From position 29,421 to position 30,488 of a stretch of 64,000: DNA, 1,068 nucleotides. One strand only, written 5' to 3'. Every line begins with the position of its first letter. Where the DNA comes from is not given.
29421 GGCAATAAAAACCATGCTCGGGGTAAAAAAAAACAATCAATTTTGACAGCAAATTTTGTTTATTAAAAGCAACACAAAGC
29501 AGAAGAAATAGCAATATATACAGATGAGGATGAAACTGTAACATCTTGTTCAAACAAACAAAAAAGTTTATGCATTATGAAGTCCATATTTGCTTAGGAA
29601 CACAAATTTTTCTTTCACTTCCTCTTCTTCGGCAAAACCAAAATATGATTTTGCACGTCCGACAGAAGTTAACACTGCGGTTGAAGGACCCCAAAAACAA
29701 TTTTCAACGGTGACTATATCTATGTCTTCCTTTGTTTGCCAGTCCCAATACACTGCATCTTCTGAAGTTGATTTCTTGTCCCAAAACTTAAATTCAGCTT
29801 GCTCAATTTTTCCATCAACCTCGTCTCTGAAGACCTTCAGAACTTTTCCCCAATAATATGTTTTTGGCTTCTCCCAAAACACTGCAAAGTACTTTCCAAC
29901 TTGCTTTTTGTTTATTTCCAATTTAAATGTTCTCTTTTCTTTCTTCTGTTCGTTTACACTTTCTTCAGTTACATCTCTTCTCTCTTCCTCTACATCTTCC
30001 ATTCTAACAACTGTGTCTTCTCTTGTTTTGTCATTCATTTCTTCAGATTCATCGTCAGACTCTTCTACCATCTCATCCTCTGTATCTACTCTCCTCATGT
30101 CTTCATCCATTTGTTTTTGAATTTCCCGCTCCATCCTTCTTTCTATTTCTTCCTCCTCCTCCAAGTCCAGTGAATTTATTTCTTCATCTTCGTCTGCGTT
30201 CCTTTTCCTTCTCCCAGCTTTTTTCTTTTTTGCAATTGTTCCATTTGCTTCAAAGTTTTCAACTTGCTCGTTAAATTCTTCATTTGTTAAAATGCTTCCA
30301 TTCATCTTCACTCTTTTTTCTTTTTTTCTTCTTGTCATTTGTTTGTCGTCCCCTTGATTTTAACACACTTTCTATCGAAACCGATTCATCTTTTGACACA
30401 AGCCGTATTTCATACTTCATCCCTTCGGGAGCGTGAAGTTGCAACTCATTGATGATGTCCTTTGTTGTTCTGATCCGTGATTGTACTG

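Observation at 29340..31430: Orphan acidic-protein ORF embedded in clusters of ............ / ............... motifs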

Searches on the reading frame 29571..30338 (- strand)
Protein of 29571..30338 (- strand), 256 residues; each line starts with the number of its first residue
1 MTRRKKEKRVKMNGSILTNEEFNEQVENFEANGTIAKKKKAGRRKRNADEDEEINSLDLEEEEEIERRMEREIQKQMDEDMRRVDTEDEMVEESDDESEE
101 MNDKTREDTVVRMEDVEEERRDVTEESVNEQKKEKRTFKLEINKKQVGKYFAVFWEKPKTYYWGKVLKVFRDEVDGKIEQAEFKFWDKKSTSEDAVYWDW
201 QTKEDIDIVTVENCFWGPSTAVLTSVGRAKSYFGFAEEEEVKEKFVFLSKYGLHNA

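Call 7: search_protein_families(library=pfam, proteins=[window:29571-30338:-], max_evalue=10)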
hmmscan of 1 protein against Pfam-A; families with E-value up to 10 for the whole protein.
window:29571-30338:- (256 aa): 2 families
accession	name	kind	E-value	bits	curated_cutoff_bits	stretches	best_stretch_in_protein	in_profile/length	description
PF21119.3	RYDR_Jsol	-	6.3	6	27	1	33-140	279-385/415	Ryanodine receptor junctional solenoid repeat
PF12722.12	Hid1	-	8.1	5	22.5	0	15-140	557-688/812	High-temperature-induced dauer-formation protein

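Call 8: find_homologous_proteins(query=window:29571-30338:-)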
Query window:29571-30338:- (256 aa): 13 proteins with E <= 0.001 among 1940 candidates.
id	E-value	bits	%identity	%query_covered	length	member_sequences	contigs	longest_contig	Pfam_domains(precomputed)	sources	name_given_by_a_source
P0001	5.8e-153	526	98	100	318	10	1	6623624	-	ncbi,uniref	ncbi:unnamed protein product [Clavelina lepadiformis]|uniref:Uncharacterized protein n=1 Tax=Claveli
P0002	7.5e-147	506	95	96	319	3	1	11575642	-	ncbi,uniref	ncbi:unnamed protein product [Clavelina lepadiformis]|uniref:Uncharacterized protein n=1 Tax=Claveli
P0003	2.8e-145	500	94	96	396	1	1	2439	-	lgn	-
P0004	3.8e-132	457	96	89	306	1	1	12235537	-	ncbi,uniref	ncbi:unnamed protein product [Clavelina lepadiformis]|uniref:Uncharacterized protein n=1 Tax=Claveli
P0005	3.9e-118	411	86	96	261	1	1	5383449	-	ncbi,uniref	ncbi:unnamed protein product [Clavelina lepadiformis]|uniref:Uncharacterized protein n=1 Tax=Claveli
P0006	1.4e-117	410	97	81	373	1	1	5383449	-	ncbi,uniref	ncbi:unnamed protein product [Clavelina lepadiformis]|uniref:Uncharacterized protein n=1 Tax=Claveli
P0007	9.3e-114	397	82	100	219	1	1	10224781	-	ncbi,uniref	ncbi:unnamed protein product [Clavelina lepadiformis]|uniref:Uncharacterized protein n=1 Tax=Claveli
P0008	1.6e-107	377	82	96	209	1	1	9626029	-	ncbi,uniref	ncbi:unnamed protein product [Clavelina lepadiformis]|uniref:Uncharacterized protein n=1 Tax=Claveli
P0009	9.1e-107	374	81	96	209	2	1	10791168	-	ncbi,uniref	ncbi:unnamed protein product [Clavelina lepadiformis]|uniref:Uncharacterized protein n=1 Tax=Claveli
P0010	4.7e-102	359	75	96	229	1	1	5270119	-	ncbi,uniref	ncbi:unnamed protein product [Clavelina lepadiformis]|uniref:Uncharacterized protein n=1 Tax=Claveli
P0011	2.1e-100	353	73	96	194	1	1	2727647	-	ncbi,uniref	ncbi:unnamed protein product [Clavelina lepadiformis]|uniref:Uncharacterized protein n=1 Tax=Claveli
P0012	3.8e-96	340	94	72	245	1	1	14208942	-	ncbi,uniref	ncbi:unnamed protein product [Clavelina lepadiformis]|uniref:Uncharacterized protein n=1 Tax=Claveli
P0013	1.5e-7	49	31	47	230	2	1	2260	-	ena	-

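Call 11: find_encoding_contigs(protein=P0003, flank=10000, max_places=6)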
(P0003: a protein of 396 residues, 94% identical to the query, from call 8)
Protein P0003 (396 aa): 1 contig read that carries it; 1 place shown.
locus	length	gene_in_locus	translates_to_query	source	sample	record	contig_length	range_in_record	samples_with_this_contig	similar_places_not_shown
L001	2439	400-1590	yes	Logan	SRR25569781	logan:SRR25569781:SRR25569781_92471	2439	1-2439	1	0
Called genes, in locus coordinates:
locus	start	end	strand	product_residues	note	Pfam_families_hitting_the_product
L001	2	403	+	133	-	?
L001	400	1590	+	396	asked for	-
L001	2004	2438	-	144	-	?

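Call 12: find_encoding_contigs(protein=P0002, flank=6000, max_places=6)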
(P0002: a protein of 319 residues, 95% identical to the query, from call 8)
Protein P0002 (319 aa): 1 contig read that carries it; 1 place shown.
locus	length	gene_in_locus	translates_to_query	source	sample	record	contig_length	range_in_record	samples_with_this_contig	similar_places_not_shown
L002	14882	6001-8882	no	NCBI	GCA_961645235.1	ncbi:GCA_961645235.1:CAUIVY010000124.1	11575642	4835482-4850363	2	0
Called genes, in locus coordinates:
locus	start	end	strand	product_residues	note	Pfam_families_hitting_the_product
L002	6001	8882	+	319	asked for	-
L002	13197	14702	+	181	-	-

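Call 18: find_encoding_contigs(protein=P0013, flank=10000)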
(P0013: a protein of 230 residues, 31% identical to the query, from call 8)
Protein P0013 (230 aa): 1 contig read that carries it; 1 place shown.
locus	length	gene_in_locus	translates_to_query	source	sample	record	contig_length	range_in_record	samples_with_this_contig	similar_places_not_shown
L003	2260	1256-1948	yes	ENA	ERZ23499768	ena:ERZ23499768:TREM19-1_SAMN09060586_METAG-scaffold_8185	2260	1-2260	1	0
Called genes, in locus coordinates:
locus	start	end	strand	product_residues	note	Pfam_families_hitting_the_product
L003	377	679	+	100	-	-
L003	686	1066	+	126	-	-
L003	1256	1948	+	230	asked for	-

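Call 27: find_encoding_contigs(protein=P0001, flank=4000, max_places=10)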
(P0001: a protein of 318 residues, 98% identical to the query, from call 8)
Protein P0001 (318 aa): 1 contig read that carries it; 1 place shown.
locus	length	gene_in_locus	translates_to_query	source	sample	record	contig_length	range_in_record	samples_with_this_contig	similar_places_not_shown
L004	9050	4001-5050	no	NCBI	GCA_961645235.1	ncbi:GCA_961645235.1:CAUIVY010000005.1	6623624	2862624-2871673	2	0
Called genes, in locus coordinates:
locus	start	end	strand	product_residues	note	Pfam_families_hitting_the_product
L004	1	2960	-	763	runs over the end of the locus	PF00017:SH2, PF12796:Ank_2, PF13606:Ank_3 (faint), PF13857:Ank_5, PF12796:Ank_2, PF00017:SH2, PF00069:Pkinase, PF07714:PK_Tyr_Ser-Thr, +2 more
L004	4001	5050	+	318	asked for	-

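Call 28: find_encoding_contigs(protein=P0005, flank=5000, max_places=4)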
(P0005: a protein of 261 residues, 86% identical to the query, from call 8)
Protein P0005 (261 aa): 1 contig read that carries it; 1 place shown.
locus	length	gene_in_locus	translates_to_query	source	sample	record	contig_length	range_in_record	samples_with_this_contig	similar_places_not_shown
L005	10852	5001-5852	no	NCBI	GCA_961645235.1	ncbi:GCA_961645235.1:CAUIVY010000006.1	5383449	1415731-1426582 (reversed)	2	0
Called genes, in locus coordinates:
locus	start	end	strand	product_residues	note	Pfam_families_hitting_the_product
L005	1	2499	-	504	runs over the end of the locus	PF23383:Beta-prop_IFT140_1st, PF24807:WD40_CDC20-Fz, PF24814:WD40_Prp19, PF25168:Beta-prop_WDR36-Utp21_2nd, PF25173:Beta-prop_WDR3_1st, PF23381:Beta-prop_IFT122_1st, PF24805:EIF3I, PF25171:Beta-prop_WDR36-Utp21_1st, +25 more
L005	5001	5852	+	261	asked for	-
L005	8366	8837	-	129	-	-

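Call 29: find_encoding_contigs(protein=P0007, flank=5000, max_places=4)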
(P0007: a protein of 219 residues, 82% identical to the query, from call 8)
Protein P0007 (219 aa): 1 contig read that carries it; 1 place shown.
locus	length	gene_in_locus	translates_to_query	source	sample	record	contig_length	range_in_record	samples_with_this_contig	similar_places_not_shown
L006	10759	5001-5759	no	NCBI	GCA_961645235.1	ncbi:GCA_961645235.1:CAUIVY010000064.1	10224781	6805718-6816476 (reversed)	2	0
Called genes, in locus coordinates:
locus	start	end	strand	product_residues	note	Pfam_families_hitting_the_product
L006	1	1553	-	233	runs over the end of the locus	PF11789:zf-Nse, PF13445:zf-RING_UBOX (weak)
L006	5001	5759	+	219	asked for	-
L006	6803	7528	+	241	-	PF06105:Aph-1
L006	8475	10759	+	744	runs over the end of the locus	PF01762:Galactosyl_T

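Call 49: list_cluster_members(proteins=[P0001, P0002, P0009])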
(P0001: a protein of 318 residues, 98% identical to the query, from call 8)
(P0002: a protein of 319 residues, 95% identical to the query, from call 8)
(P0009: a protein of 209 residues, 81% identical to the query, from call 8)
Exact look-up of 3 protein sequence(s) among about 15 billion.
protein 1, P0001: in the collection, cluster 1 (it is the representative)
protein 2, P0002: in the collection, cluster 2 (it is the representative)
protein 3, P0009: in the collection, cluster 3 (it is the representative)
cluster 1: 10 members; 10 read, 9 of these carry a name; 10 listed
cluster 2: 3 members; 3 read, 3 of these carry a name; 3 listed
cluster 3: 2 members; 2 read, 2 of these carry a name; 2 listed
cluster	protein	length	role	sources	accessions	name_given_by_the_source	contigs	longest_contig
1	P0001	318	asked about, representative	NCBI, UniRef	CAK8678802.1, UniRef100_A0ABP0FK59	unnamed protein product [Clavelina lepadiformis] | Uncharacterized protein n=1 Tax=Clavelina lepadiformis TaxID=159417 RepID=A0ABP0FK59_CLALP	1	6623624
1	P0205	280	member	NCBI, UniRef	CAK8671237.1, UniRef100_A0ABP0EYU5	unnamed protein product [Clavelina lepadiformis] | Uncharacterized protein n=1 Tax=Clavelina lepadiformis TaxID=159417 RepID=A0ABP0EYU5_CLALP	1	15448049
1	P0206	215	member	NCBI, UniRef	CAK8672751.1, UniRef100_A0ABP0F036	unnamed protein product [Clavelina lepadiformis] | Uncharacterized protein n=1 Tax=Clavelina lepadiformis TaxID=159417 RepID=A0ABP0F036_CLALP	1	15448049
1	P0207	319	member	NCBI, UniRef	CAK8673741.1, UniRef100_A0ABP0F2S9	unnamed protein product [Clavelina lepadiformis] | Uncharacterized protein n=1 Tax=Clavelina lepadiformis TaxID=159417 RepID=A0ABP0F2S9_CLALP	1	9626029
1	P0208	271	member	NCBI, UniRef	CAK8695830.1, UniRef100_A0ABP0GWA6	unnamed protein product [Clavelina lepadiformis] | Uncharacterized protein n=1 Tax=Clavelina lepadiformis TaxID=159417 RepID=A0ABP0GWA6_CLALP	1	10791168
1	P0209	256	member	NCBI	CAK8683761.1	unnamed protein product [Clavelina lepadiformis]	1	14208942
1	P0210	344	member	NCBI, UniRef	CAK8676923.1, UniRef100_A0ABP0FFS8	unnamed protein product [Clavelina lepadiformis] | Uncharacterized protein n=1 Tax=Clavelina lepadiformis TaxID=159417 RepID=A0ABP0FFS8_CLALP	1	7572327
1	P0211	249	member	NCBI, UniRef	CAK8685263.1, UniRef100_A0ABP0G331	unnamed protein product [Clavelina lepadiformis] | Uncharacterized protein n=1 Tax=Clavelina lepadiformis TaxID=159417 RepID=A0ABP0G331_CLALP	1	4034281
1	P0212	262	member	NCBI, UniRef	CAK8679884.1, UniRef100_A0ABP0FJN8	unnamed protein product [Clavelina lepadiformis] | Uncharacterized protein n=2 Tax=Clavelina lepadiformis TaxID=159417 RepID=A0ABP0FJN8_CLALP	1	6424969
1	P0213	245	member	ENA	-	-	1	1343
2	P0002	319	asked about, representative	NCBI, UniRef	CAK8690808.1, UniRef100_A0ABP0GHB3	unnamed protein product [Clavelina lepadiformis] | Uncharacterized protein n=1 Tax=Clavelina lepadiformis TaxID=159417 RepID=A0ABP0GHB3_CLALP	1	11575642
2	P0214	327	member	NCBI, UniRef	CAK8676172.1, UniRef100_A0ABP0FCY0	unnamed protein product [Clavelina lepadiformis] | Uncharacterized protein n=1 Tax=Clavelina lepadiformis TaxID=159417 RepID=A0ABP0FCY0_CLALP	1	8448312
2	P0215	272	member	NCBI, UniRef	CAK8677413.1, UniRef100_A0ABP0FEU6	unnamed protein product [Clavelina lepadiformis] | Uncharacterized protein n=1 Tax=Clavelina lepadiformis TaxID=159417 RepID=A0ABP0FEU6_CLALP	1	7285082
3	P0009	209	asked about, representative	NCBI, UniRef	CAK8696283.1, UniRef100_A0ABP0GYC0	unnamed protein product [Clavelina lepadiformis] | Uncharacterized protein n=1 Tax=Clavelina lepadiformis TaxID=159417 RepID=A0ABP0GYC0_CLALP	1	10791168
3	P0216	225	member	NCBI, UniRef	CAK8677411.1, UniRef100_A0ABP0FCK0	unnamed protein product [Clavelina lepadiformis] | Uncharacterized protein n=1 Tax=Clavelina lepadiformis TaxID=159417 RepID=A0ABP0FCK0_CLALP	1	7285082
